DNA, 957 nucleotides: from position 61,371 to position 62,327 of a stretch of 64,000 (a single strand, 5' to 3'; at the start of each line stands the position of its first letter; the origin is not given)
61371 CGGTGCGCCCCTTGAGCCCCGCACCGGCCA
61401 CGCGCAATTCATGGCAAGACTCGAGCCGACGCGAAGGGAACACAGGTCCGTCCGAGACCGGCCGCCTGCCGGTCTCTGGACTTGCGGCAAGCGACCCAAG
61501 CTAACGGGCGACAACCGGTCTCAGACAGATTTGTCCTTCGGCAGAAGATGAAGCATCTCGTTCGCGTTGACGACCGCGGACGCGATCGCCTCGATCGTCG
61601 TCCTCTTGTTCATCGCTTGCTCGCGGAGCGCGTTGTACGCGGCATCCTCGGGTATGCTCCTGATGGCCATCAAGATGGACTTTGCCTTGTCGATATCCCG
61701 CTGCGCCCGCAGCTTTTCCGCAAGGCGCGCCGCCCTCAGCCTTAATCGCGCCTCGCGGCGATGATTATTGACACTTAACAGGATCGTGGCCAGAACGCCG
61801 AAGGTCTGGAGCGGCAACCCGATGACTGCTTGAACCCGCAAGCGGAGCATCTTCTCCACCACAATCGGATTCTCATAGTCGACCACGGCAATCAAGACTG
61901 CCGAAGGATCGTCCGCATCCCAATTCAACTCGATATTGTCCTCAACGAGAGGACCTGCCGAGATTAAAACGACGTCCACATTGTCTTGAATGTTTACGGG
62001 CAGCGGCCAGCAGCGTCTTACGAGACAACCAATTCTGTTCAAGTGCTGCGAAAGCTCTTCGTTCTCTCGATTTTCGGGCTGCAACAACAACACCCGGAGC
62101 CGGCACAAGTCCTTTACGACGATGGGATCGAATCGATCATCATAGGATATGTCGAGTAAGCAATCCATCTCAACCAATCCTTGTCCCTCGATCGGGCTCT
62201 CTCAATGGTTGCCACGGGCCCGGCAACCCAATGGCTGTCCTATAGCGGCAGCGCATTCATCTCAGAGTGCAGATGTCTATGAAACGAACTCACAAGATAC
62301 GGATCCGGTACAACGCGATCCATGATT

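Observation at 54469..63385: AmiC/AmiR-type amide sensing coupled to an ATP-dependent lactam hydrolase operon rather than an amidase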

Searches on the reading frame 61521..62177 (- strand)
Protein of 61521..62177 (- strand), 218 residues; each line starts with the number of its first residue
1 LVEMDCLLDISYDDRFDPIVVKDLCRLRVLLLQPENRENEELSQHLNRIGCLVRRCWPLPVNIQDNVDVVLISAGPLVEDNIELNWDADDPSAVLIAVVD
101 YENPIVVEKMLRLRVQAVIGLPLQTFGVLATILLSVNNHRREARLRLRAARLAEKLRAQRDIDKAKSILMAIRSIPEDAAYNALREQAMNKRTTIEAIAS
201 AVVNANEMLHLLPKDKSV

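Call 3: search_protein_families(library=pfam, proteins=[window:61521-62177:-])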
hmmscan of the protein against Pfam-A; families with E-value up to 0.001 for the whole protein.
window:61521-62177:- (218 aa): 2 families
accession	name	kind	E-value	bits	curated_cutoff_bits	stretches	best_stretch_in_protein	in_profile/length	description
PF21332.3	AmiR_N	-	2.6e-28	98.7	27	1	27-134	1-109/111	AmiR, N-terminal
PF03861.19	ANTAR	-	5.9e-13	48.8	27.3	1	151-203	2-54/54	ANTAR domain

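Call 4: search_protein_families(library=ncbifam, proteins=[window:61521-62177:-])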
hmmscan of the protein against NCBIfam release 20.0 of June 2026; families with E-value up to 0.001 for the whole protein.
window:61521-62177:- (218 aa): 0 families

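Call 11: find_homologous_proteins(query=window:61521-62165:-)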
Query window:61521-62165:- (214 aa): 103 proteins with E <= 0.001 among 1395 candidates.
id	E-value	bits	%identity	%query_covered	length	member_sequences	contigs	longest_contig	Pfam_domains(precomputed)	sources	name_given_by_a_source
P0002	4.6e-130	449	99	100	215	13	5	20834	PF03861.20,PF21332.4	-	-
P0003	1.8e-110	385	87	100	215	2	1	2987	PF03861.20,PF21332.4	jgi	-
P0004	1.8e-94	333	80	95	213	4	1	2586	PF03861.20,PF21332.4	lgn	-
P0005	4.1e-85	303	71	95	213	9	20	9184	PF03861.20,PF21332.4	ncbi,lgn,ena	-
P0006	1.2e-82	295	69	95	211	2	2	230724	PF03861.20,PF21332.4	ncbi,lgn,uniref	ncbi:ANTAR domain-containing response regulator [Methylocella sp.]|uniref:ANTAR domain-containing re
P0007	6.6e-79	282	68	93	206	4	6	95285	PF03861.20,PF21332.4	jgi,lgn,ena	jgi:AmiR/NasT family two-component response regulator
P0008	6.3e-77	276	64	94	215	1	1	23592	PF03861.20,PF21332.4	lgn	-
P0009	8.3e-77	276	64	97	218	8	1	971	PF03861.20,PF21332.4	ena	-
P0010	8.6e-77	275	65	93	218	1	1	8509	PF03861.20,PF21332.4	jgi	jgi:AmiR/NasT family two-component response regulator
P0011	1.5e-76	275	64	93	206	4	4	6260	PF03861.20,PF21332.4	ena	-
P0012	1.6e-76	275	66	91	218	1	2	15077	PF03861.20,PF21332.4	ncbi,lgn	ncbi:MAG: ANTAR domain-containing protein [Pseudaminobacter sp.]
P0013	1.8e-76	274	64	97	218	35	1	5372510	PF03861.20,PF21332.4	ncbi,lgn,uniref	ncbi:ANTAR domain-containing response regulator [Aminobacter sp. UC22_36]|uniref:ANTAR domain-contai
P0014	4.1e-76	273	66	93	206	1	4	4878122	PF03861.20,PF21332.4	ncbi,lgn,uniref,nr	ncbi:ANTAR domain-containing response regulator [Aminobacter aganoensis]|uniref:AmiR/NasT family two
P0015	5.4e-76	273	65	93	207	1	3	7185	PF03861.20,PF21332.4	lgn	-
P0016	5.6e-76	273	66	93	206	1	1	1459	PF03861.20,PF21332.4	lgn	-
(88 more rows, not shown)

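Call 14: find_related_loci(query=A1, collection=genome_contigs, flank=10000)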
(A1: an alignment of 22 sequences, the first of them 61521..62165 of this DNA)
Query A1 (214 aa) in genome_contigs; peptide patterns used: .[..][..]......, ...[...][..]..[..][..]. (x = any residue, [..] = any of these).
211 stretches matched a pattern; 154 encode a relative of the query (tblastn E <= 1e-3); the best 80 are kept; 80 distinct loci.
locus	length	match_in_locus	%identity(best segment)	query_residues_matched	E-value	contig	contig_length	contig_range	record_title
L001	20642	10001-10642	99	1-214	6e-137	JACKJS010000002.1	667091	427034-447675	MAG: Hyphomicrobiaceae bacterium isolate HK-STAS-PROT-45 HK-STAS-PROT-45_2, whole genome shotgun sequence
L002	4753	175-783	71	9-211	7e-92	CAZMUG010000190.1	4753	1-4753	MAG TPA_asm: uncultured Gaiellales bacterium isolate SRP329715_co1_360 genome assembly, contig: NODE_28275_length_4753_c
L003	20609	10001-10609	70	9-211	5e-91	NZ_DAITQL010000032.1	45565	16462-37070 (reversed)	MAG: Hyphomicrobium sp. isolate CTOTU46465 NODE_205_length_45565_cov_8.702813, whole genome shotgun sequence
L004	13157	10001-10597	67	7-205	4e-83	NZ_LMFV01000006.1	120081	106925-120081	Mesorhizobium sp. Root552 contig_14, whole genome shotgun sequence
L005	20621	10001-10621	65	7-213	4e-83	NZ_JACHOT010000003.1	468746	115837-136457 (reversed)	Aminobacter niigataensis strain DSM 7050 Ga0373207_03, whole genome shotgun sequence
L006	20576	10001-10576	68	14-205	3e-83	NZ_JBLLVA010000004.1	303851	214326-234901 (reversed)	Pseudaminobacter sp. NGMCC 1.201702 Scaffold4, whole genome shotgun sequence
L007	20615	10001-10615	65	7-211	6e-83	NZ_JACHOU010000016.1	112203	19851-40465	Aminobacter aganoensis strain DSM 7051 Ga0373208_16, whole genome shotgun sequence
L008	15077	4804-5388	66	11-205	1e-82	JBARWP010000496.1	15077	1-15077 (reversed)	MAG: Pseudaminobacter sp. isolate MFD12211_ilm_asm_bin2 k127_19905, whole genome shotgun sequence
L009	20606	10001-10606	66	6-207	4e-82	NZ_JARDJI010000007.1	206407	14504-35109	Mesorhizobium sp. CC13 contig7, whole genome shotgun sequence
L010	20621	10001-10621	64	5-211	5e-82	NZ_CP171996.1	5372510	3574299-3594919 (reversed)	Aminobacter sp. UC22_36 chromosome, complete genome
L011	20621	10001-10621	64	5-211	5e-82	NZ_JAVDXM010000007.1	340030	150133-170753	Aminobacter aminovorans strain BE290 Ga0454567_07, whole genome shotgun sequence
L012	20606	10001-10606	65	6-207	7e-82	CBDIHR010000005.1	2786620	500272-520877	MAG: Aminobacter sp. isolate 72f7bcb1-d657-43c6-a58a-dd0a9cc9d391 genome assembly, contig: contig_5, whole genome shotgu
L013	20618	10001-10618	65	6-211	8e-82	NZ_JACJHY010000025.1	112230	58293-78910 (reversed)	Aminobacter ciceronei strain DSM 15910 Ga0415343_25, whole genome shotgun sequence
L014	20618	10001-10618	65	6-211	8e-82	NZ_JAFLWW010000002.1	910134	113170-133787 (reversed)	Aminobacter anthyllidis strain LMG 26462 Contig_2, whole genome shotgun sequence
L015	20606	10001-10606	65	6-207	2e-81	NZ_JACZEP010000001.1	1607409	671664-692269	Aminobacter carboxidus strain DSM 1086 Contig_1, whole genome shotgun sequence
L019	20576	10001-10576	59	16-207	2e-72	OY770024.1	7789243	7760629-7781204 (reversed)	MAG: Rhodospirillales bacterium isolate f6e2be23-8832-45e3-9f96-a03639f77de9 genome assembly, chromosome: 1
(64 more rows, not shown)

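Call 25: search_protein_families(library=pfam, proteins=[L019:10849-12084:+, L019:12206-13066:+, L019:13070-14158:+, L019:14161-14889:+, L019:14882-15574:+, L019:15588-16124:+, L019:2947-3810:-, L019:11-1408:+, L019:15657-16970:-, L019:17140-18879:-])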
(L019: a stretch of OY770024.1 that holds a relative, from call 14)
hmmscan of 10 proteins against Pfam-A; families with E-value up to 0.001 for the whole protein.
L019:10849-12084:+ (411 aa): 3 families
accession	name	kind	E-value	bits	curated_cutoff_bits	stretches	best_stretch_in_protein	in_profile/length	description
PF13433.12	Peripla_BP_5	-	2.6e-76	257.6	27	1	42-382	7-347/363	Periplasmic binding protein domain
PF13458.12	Peripla_BP_6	-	1e-67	229.7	31.7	1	35-372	1-339/343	Periplasmic binding protein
PF01094.35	ANF_receptor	-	7.5e-06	25.7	25.4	1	58-131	5-78/353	Receptor family ligand binding region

L019:12206-13066:+ (286 aa): 1 family
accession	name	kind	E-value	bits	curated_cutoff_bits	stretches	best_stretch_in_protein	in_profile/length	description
PF02653.21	BPD_transp_2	-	2.6e-34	119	26.8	1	11-271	5-266/269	Branched-chain amino acid transport system / permease component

L019:13070-14158:+ (362 aa): 1 family
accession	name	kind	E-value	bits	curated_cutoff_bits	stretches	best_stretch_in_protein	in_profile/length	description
PF02653.21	BPD_transp_2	-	4e-30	105.3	26.8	1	47-315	8-267/269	Branched-chain amino acid transport system / permease component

L019:14161-14889:+ (242 aa): 4 families
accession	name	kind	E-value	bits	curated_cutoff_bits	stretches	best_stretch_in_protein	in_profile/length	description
PF00005.33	ABC_tran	-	8.8e-32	111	25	1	24-168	2-137/137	ABC transporter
PF02463.25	SMC_N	-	7e-06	26.1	40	1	35-215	26-216/220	RecF/RecN/SMC N terminal domain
PF13304.12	AAA_21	-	1.5e-05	25.6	27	0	37-53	3-19/304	AAA domain, putative AbiEii toxin, Type IV TA system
PF12399.14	BCA_ABC_TP_C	-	2.1e-05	24.4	25.5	1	219-238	5-24/27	Branched-chain amino acid ATP-binding cassette transporter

L019:14882-15574:+ (230 aa): 2 families
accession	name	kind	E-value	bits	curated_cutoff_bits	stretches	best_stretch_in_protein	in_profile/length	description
PF00005.33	ABC_tran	-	8.9e-36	123.9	25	1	17-158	1-136/137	ABC transporter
PF13304.12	AAA_21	-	5.8e-07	30.3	27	1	130-178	237-288/304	AAA domain, putative AbiEii toxin, Type IV TA system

L019:15588-16124:+ (178 aa): 0 families

L019:2947-3810:- (287 aa): 0 families

L019:11-1408:+ (465 aa): 0 families

L019:15657-16970:- (437 aa): 2 families
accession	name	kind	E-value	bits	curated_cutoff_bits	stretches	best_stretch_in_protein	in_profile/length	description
PF01571.26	GCV_T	-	6.4e-38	130.9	25.6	1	98-331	15-254/255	Aminomethyltransferase folate-binding domain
PF08669.17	GCV_T_C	-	2.4e-12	47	25.9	1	357-435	1-77/80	Glycine cleavage T-protein C-terminal barrel domain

L019:17140-18879:- (579 aa): 3 families
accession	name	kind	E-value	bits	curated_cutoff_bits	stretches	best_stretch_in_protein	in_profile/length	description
PF02776.23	TPP_enzyme_N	-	1.7e-30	105.6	26.8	1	11-125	2-119/119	Thiamine pyrophosphate enzyme, N-terminal TPP binding domain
PF02775.26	TPP_enzyme_C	-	5.3e-28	98.2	21.9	1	423-556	16-151/151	Thiamine pyrophosphate enzyme, C-terminal TPP binding domain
PF00205.28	TPP_enzyme_M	-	4.9e-27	94.8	30.4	1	203-338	2-137/137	Thiamine pyrophosphate enzyme, central domain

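Call 26: search_protein_families(library=pfam, proteins=[L003:12105-13703:-, L003:13783-15294:-, L003:11513-12112:-, L003:15528-16796:-, L003:16289-18238:-, L003:7278-8081:+, L003:5727-6470:-, L003:4470-5678:-, L003:18036-19139:-, L003:19136-20119:-])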
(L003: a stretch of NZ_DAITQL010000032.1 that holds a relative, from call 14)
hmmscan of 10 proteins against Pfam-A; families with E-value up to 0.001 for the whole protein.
L003:12105-13703:- (532 aa): 0 families

L003:13783-15294:- (503 aa): 2 families
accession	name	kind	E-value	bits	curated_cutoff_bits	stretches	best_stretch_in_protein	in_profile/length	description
PF00155.27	Aminotran_1_2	-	4.3e-23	82.5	19.7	1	147-426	24-313/361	Aminotransferase class I and II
PF00392.27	GntR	-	9.3e-19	67.3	27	1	16-78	2-64/64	Bacterial regulatory proteins, gntR family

L003:11513-12112:- (199 aa): 0 families

L003:15528-16796:- (422 aa): 0 families

L003:16289-18238:- (649 aa): 1 family
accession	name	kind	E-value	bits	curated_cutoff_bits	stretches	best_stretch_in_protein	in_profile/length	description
PF03100.22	CcmE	-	1.9e-34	118.4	24.6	1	540-634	2-98/99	CcmE domain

L003:7278-8081:+ (267 aa): 0 families

L003:5727-6470:- (247 aa): 3 families
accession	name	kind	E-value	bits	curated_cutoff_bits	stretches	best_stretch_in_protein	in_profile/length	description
PF12833.13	HTH_18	-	1.2e-21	77.2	33.6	1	146-224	1-79/80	Helix-turn-helix domain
PF01965.30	DJ-1_PfpI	-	1.4e-14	54.7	26.6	1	2-85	84-164/165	DJ-1/PfpI family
PF00165.29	HTH_AraC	-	1.9e-14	53.8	26.6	1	134-170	2-38/42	Bacterial regulatory helix-turn-helix proteins, AraC family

L003:4470-5678:- (402 aa): 2 families
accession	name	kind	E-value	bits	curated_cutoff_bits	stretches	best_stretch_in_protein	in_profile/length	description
PF00588.24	SpoU_methylase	-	1.3e-34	119.8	29.7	1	253-392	3-142/142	SpoU rRNA Methylase family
PF08032.17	SpoU_sub_bind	-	5.2e-10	40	22.8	1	166-237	2-75/76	RNA 2'-O ribose methyltransferase substrate binding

L003:18036-19139:- (367 aa): 2 families
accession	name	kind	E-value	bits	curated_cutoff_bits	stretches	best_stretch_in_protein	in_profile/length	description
PF23914.1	TPR_CcmH_CycH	-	1.5e-11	44.8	42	1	209-313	52-156/158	Cytochrome c-type biogenesis protein H TPR domain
PF14559.12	TPR_19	-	2.6e-05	24.9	25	0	259-318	6-65/68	Tetratricopeptide repeat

L003:19136-20119:- (327 aa): 1 family
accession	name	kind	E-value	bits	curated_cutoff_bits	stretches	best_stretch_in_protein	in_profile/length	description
PF03918.19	CcmH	-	8.4e-36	122.8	25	1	182-312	4-135/143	Cytochrome C biogenesis protein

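Call 42: search_protein_families(library=pfam, proteins=[L010:10877-11749:+, L010:10831-11484:+, L010:11831-12214:+, L010:12558-13190:+, L010:13261-14784:-, L010:14399-15316:+, L003:11693-12145:+, L003:12203-12889:+, L003:12176-13567:-, L003:11220-11435:+], max_evalue=0.01)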
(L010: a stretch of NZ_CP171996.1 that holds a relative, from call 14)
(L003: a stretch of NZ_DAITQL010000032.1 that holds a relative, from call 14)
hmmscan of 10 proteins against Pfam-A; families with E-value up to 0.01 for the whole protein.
L010:10877-11749:+ (290 aa): 4 families
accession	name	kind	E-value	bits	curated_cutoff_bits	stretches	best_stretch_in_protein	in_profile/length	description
PF01381.28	HTH_3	-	3.7e-11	43.3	23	1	112-166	1-55/55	Helix-turn-helix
PF07883.17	Cupin_2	-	2.4e-08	34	27.2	1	219-282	8-70/70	Cupin domain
PF13560.12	HTH_31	-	2.7e-08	34.4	27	1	108-163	2-58/64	Helix-turn-helix domain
PF13443.12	HTH_26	-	2.5e-05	24.9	22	1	117-164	7-55/63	Cro/C1-type HTH DNA-binding domain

L010:10831-11484:+ (217 aa): 0 families

L010:11831-12214:+ (127 aa): 0 families

L010:12558-13190:+ (210 aa): 0 families

L010:13261-14784:- (507 aa): 2 families
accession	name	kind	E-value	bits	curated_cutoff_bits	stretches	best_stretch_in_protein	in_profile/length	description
PF01053.26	Cys_Met_Meta_PP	-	5.2e-102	341.7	27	1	129-500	2-380/381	Cys/Met metabolism PLP-dependent enzyme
PF00266.25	Aminotran_5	-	0.0001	21.8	21.5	1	203-303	74-179/371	Aminotransferase class-V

L010:14399-15316:+ (305 aa): 1 family
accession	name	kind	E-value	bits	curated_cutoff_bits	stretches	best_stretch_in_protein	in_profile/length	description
PF01569.27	PAP2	-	1.1e-20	74.1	27.2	1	163-277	4-126/130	PAP2 superfamily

L003:11693-12145:+ (150 aa): 1 family
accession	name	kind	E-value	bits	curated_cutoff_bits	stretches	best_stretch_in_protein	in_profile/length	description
PF02308.21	MgtC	-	1.3e-30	106.7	31.4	1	12-141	1-118/121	MgtC family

L003:12203-12889:+ (228 aa): 0 families

L003:12176-13567:- (463 aa): 1 family
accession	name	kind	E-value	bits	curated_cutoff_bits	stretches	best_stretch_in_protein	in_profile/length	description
PF03600.22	CitMHS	-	2.1e-31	109.7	31.9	1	69-408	15-336/336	Citrate transporter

L003:11220-11435:+ (71 aa): 0 families

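Call 52: search_protein_families(library=pfam, proteins=[L005:16570-18072:+, L005:18484-19392:-, L005:19891-20499:-, L010:882-2150:-, L010:630-2405:+, L006:15323-16984:+, L006:17215-18261:+, L006:18307-19737:-, L005:18015-18437:+, L010:1-549:-], max_evalue=0.001)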
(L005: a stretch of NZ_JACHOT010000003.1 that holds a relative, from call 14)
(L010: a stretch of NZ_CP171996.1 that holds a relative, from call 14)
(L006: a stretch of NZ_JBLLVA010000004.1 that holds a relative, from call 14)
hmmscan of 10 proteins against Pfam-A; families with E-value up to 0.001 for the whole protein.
L005:16570-18072:+ (500 aa): 4 families
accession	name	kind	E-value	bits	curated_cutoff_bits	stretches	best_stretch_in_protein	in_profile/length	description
PF21135.2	DRL_cat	-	3.6e-56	190.2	27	1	188-371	1-164/164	Oxidoreductase DRL, catalytic domain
PF08666.17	SAF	-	6.1e-06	27.1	21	1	394-459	1-63/63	SAF domain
PF01408.29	GFO_IDH_MocA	-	6.3e-06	27.3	24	1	50-159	1-91/120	Oxidoreductase family, NAD-binding Rossmann fold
PF03447.22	NAD_binding_3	-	1.9e-05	25.8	24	1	56-181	1-111/116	Homoserine dehydrogenase, NAD binding domain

L005:18484-19392:- (302 aa): 2 families
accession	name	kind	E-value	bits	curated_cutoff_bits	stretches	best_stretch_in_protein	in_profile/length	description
PF03466.25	LysR_substrate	-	1.2e-34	119.9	28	1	96-295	4-205/209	LysR substrate binding domain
PF00126.33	HTH_1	-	1.1e-20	73.7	26.6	1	13-70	3-60/60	Bacterial regulatory helix-turn-helix protein, lysR family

L005:19891-20499:- (202 aa): 0 families

L010:882-2150:- (422 aa): 0 families

L010:630-2405:+ (591 aa): 4 families
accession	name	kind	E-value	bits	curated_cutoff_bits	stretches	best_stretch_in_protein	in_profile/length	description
PF02518.31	HATPase_c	-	3.3e-24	85.9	26.4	1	340-449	2-110/111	Histidine kinase-, DNA gyrase B-, and HSP90-like ATPase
PF00072.30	Response_reg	-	1.9e-13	51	30.2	1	470-586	1-110/111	Response regulator receiver domain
PF00512.31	HisKA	-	1.3e-09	38.4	26.9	1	225-295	1-66/66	His Kinase A (phospho-acceptor) domain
PF13581.12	HATPase_c_2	-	0.00018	22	27.4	1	347-421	35-107/127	Histidine kinase-like ATPase domain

L006:15323-16984:+ (553 aa): 1 family
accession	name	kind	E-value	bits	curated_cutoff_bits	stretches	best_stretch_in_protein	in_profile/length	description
PF02133.21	Transp_cyt_pur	-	4.9e-08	32.6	23.5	1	44-445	13-431/440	Permease for cytosine/purines, uracil, thiamine, allantoin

L006:17215-18261:+ (348 aa): 1 family
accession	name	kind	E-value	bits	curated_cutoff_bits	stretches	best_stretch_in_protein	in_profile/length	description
PF00990.26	GGDEF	-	1.8e-39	135.5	23.8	1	176-328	2-160/161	Diguanylate cyclase, GGDEF domain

L006:18307-19737:- (476 aa): 2 families
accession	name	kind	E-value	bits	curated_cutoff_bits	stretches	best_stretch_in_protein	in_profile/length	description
PF01979.26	Amidohydro_1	-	2.2e-48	165.7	25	1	89-471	1-345/345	Amidohydrolase family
PF07969.17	Amidohydro_3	-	4.1e-09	36.9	29.7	1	236-471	256-471/472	Amidohydrolase family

L005:18015-18437:+ (140 aa): 4 families
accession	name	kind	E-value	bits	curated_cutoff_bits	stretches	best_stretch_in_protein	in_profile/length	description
PF01381.28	HTH_3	-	6.2e-14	52.2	23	1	63-115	1-53/55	Helix-turn-helix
PF13560.12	HTH_31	-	1.4e-10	41.7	27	1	59-114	2-58/64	Helix-turn-helix domain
PF13443.12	HTH_26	-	1.2e-05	25.9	22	1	70-118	9-58/63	Cro/C1-type HTH DNA-binding domain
PF12844.13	HTH_19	-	4.5e-05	23.7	30.2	1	60-118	1-59/64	Helix-turn-helix domain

L010:1-549:- (183 aa): 2 families
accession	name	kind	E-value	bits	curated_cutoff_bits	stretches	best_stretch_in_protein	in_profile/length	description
PF00072.30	Response_reg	-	1.3e-28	99.8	30.2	1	13-124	2-111/111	Response regulator receiver domain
PF00196.25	GerE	-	2.4e-05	24.3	23.5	1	161-183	2-24/57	Bacterial regulatory proteins, luxR family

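Call 62: find_encoding_contigs(protein=P0003, flank=3000, max_places=2)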
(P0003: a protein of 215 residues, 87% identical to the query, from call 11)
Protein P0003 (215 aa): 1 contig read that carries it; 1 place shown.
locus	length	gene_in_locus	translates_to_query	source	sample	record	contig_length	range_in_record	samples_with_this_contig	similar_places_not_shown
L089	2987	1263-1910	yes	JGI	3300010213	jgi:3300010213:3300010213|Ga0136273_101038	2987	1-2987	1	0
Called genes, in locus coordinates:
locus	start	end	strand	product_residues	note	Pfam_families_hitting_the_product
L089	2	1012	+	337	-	?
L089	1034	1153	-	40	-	-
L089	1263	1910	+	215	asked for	PF21332:AmiR_N, PF03861:ANTAR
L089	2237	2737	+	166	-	-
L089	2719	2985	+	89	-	?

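Call 63: find_encoding_contigs(protein=P0004, flank=3000, max_places=2)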
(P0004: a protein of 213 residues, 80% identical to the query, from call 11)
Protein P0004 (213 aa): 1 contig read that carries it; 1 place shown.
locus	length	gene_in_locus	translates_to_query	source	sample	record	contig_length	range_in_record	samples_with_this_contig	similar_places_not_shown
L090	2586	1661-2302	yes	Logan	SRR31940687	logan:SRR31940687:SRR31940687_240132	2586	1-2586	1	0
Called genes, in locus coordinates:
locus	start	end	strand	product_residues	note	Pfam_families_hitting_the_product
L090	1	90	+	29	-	?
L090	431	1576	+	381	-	PF13433:Peripla_BP_5, PF13458:Peripla_BP_6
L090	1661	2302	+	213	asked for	PF21332:AmiR_N, PF03861:ANTAR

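Call 64: find_encoding_contigs(protein=P0008, flank=8000, max_places=1)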
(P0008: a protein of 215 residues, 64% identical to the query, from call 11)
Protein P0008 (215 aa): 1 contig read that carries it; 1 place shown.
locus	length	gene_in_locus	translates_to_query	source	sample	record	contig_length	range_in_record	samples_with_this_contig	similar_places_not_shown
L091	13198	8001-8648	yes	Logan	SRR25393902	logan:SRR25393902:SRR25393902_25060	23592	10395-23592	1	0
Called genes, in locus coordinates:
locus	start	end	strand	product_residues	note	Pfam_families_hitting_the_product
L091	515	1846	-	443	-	-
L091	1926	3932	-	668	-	PF02538:Hydantoinase_B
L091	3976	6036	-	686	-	PF05378:Hydant_A_N, PF01968:Hydantoinase_A, PF19278:Hydant_A_C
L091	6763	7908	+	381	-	PF13433:Peripla_BP_5, PF13458:Peripla_BP_6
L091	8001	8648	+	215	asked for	PF21332:AmiR_N, PF03861:ANTAR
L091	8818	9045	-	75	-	-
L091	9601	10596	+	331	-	-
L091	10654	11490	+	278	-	-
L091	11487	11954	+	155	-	-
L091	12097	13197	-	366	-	?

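Call 78: search_solved_structures(query=window:61521-62165:-, max_evalue=0.01)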
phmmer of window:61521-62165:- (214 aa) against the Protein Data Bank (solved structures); distinct sequences matched with E-value up to 0.01: 4.
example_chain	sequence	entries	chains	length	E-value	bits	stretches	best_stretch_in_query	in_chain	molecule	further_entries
1qo0_D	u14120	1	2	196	1e-21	80.9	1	19-199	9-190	AMIR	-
6wsh_A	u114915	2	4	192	9.8e-08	35.3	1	94-200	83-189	Response regulator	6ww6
1s8n_A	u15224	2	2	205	6.4e-06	29.4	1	89-199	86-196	putative antiterminator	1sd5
4akk_A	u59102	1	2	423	3e-05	27.2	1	140-210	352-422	NITRATE REGULATORY PROTEIN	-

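Call 81: search_protein_families(library=pfam, proteins=[L004:10581-11399:+, L004:11396-12805:+, L004:5150-7285:-, L004:4056-5228:-, L004:7437-8411:+, L004:7386-8141:-])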
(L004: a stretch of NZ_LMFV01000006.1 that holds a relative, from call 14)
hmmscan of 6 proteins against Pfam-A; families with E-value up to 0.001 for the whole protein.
L004:10581-11399:+ (272 aa): 0 families

L004:11396-12805:+ (469 aa): 2 families
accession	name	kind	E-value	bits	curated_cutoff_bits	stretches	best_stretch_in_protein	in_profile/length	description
PF04055.27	Radical_SAM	-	1.7e-10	41.8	29.5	1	87-209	2-127/166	Radical SAM superfamily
PF13353.11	Fer4_12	-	4.6e-06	27.4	22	1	91-198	14-122/137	4Fe-4S single cluster domain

L004:5150-7285:- (711 aa): 2 families
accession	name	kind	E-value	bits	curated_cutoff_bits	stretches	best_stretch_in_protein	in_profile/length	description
PF00593.30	TonB_dep_Rec_b-barrel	-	2.9e-48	166.3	27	1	297-675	44-436/436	TonB dependent receptor-like, beta-barrel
PF07715.20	Plug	-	1.2e-19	71.3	23.9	1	82-187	4-107/107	TonB-dependent Receptor Plug Domain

L004:4056-5228:- (390 aa): 3 families
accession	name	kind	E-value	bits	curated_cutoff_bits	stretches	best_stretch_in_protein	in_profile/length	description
PF04954.18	SIP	-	1.9e-30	106.3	26.3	1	263-383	1-119/119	Siderophore-interacting protein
PF08021.17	FAD_binding_9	-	3.9e-30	105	23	1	144-257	2-118/120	Siderophore-interacting FAD-binding domain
PF09981.14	DUF2218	-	1.5e-07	32.1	29.1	1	41-127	3-88/88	Uncharacterized protein conserved in bacteria (DUF2218)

L004:7437-8411:+ (324 aa): 1 family
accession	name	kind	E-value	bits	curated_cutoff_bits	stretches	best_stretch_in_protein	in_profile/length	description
PF01497.23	Peripla_BP_2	-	1.5e-34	119.9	27.5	1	62-290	1-233/235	Periplasmic binding protein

L004:7386-8141:- (251 aa): 0 families
